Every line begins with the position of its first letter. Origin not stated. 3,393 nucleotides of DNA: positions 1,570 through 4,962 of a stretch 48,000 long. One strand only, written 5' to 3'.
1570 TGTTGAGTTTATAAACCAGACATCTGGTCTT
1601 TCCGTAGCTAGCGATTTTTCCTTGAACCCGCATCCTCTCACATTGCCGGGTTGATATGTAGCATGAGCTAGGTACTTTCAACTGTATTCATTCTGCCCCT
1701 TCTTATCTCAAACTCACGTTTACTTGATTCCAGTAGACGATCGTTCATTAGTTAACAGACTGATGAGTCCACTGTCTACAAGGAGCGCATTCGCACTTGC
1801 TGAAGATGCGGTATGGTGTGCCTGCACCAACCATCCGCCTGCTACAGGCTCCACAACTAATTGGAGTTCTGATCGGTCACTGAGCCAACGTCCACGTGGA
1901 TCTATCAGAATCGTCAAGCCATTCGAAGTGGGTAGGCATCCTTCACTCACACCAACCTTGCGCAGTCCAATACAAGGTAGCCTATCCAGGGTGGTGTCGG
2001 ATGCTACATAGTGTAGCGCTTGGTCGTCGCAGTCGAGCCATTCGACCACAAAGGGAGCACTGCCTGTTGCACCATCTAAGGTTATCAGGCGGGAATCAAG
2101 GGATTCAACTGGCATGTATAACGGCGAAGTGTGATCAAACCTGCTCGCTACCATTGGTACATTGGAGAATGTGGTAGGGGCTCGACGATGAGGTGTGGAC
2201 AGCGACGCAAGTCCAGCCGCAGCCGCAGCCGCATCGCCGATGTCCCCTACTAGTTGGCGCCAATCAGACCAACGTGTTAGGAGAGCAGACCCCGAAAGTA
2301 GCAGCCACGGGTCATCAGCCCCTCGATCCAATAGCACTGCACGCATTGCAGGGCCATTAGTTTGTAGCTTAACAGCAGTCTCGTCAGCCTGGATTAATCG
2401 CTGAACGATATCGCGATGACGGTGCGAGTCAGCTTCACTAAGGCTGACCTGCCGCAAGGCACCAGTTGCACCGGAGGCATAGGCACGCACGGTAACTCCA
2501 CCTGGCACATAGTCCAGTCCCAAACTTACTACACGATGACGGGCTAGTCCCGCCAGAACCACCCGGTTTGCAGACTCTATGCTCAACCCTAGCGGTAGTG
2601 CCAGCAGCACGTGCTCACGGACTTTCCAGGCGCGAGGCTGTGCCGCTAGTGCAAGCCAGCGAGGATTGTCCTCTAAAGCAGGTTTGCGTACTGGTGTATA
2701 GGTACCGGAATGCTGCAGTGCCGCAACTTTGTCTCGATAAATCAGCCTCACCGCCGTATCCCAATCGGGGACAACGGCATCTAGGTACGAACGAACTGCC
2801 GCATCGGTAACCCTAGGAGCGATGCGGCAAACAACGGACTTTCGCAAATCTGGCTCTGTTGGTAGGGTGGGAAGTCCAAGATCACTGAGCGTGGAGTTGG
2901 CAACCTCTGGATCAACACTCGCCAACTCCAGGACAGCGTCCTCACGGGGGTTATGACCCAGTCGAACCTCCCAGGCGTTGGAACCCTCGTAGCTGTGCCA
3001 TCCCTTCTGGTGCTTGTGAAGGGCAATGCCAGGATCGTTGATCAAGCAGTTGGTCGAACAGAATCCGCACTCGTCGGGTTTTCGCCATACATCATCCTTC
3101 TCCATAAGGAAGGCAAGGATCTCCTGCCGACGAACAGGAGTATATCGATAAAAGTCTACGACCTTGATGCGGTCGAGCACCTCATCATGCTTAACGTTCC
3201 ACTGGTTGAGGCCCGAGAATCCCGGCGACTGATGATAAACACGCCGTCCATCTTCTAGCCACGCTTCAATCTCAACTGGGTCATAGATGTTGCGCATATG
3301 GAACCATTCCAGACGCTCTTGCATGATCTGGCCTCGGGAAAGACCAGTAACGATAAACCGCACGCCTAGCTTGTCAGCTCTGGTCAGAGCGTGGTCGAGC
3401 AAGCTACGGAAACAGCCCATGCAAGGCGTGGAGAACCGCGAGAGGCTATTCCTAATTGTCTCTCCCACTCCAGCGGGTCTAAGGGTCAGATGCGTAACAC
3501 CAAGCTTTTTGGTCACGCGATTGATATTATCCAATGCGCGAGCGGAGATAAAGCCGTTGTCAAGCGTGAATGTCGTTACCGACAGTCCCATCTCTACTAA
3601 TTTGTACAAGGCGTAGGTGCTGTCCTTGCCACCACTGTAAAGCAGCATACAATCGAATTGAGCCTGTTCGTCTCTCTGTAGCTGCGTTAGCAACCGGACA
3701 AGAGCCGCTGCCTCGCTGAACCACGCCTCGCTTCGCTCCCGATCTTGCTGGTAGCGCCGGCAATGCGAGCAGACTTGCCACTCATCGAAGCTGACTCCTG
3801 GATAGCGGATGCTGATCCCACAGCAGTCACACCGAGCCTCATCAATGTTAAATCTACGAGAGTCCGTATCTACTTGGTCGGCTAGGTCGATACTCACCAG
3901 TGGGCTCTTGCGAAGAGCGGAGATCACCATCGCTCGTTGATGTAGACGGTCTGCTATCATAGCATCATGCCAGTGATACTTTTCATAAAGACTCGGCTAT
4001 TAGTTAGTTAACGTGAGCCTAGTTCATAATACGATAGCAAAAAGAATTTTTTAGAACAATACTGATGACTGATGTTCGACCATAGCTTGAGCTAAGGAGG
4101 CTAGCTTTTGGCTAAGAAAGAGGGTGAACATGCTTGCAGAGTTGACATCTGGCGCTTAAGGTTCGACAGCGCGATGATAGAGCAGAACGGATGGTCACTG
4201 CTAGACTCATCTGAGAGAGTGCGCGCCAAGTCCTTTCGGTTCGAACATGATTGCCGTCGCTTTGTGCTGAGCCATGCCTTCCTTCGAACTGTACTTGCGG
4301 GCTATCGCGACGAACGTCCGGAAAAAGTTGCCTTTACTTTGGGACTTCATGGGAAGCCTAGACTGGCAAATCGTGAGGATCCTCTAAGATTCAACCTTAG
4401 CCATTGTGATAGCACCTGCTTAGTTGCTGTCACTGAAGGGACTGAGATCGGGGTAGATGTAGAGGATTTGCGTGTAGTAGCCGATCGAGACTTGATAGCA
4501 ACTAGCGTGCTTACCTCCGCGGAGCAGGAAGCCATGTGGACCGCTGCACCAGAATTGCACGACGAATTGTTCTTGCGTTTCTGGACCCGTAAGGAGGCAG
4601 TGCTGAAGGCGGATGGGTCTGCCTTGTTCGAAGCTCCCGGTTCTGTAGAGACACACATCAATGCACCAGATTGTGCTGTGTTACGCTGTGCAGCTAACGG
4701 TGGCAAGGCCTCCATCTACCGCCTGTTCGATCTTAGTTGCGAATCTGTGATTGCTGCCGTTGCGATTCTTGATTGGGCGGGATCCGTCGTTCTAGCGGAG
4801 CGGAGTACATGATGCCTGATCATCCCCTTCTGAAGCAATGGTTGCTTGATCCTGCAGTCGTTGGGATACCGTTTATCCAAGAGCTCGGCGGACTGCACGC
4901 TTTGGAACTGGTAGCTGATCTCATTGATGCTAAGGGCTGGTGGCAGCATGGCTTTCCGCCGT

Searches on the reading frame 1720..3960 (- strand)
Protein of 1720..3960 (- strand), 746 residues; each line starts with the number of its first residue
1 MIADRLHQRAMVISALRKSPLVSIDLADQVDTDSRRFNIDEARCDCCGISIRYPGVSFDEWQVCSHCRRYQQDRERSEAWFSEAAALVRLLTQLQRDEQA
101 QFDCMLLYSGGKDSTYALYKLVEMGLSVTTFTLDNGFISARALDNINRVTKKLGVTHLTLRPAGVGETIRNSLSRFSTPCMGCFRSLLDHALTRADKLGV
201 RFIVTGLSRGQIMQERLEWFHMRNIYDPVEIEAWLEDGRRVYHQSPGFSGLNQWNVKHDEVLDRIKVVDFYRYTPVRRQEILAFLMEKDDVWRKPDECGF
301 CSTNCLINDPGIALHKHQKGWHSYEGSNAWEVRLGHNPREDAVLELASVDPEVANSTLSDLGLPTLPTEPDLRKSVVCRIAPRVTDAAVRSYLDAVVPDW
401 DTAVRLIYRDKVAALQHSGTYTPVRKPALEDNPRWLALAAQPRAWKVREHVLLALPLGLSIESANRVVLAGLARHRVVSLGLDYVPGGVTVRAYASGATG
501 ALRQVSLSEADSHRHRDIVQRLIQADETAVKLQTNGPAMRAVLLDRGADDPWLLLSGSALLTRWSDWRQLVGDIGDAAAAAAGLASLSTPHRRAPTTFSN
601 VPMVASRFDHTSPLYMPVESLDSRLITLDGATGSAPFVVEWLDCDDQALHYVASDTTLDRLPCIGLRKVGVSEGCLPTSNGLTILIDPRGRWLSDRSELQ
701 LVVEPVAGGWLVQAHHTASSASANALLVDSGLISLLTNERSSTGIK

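Call 10: search_protein_families(library=pfam, proteins=[window:1720-3960:-], max_evalue=0.001)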
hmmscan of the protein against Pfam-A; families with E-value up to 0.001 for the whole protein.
window:1720-3960:- (746 aa): 2 families
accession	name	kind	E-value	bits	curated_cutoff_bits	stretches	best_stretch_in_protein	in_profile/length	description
PF02568.20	ThiI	-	0.00024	21.2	20.5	1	103-216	5-125/197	Thiamine biosynthesis protein (ThiI)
PF06508.19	QueC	-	0.00038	20.5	22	1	104-174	2-72/210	Queuosine biosynthesis protein QueC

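Call 66: search_protein_families(library=ncbifam, proteins=[window:1720-3960:-], max_evalue=0.001)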
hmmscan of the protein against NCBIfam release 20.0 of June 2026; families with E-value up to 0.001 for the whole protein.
window:1720-3960:- (746 aa): 5 families
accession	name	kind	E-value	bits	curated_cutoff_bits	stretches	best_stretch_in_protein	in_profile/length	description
TIGR03573.1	WbuX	subfamily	1.1e-26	94.1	203.2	1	44-355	4-322/344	N-acetyl sugar amidotransferase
NF038212.1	argG_rel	exception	8e-05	21.6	425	1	89-157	2-69/381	argininosuccinate synthase-related protein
TIGR03679.1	Dph6_archaeal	equivalog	0.00019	20.8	197.3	1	106-130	2-26/218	diphthine--ammonia ligase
TIGR00364.1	TIGR00364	equivalog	0.00025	20.7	150.3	1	104-175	1-72/201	7-cyano-7-deazaguanine synthase QueC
NF006222.0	PRK08349.1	subfamily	0.00033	20.6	251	0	107-218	6-124/198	hypothetical protein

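Call 67: search_solved_structures(query=window:1720-3960:-, max_evalue=0.01)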
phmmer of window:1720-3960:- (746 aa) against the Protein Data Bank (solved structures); distinct sequences matched with E-value up to 0.01: 2.
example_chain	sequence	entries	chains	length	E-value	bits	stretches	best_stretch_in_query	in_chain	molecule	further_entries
8cnz_A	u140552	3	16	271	0.00094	20.6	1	105-229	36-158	NAD_synthase domain-containing protein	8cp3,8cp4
8wex_A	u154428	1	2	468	0.0036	18.6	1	56-128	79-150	N-acetyl sugar amidotransferase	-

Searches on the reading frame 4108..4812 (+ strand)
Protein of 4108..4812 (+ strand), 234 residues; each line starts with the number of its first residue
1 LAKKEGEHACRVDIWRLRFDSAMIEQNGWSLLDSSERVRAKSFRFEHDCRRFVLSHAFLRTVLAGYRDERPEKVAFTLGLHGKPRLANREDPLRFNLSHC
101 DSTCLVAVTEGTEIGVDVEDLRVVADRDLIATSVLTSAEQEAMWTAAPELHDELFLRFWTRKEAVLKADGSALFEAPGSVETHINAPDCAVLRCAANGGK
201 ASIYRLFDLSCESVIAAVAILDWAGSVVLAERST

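Call 10: search_protein_families(library=pfam, proteins=[window:4108-4812:+], max_evalue=0.001)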
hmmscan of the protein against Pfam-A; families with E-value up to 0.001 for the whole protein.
window:4108-4812:+ (234 aa): 2 families
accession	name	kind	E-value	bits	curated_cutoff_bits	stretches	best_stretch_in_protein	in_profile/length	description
PF01648.25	ACPS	-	3.5e-12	46.8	25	1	114-184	2-78/111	4'-phosphopantetheinyl transferase superfamily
PF22624.1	AASDHPPT_N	-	1.3e-07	32.2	27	1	30-107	15-96/100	4'-phosphopantetheinyl transferase, N-terminal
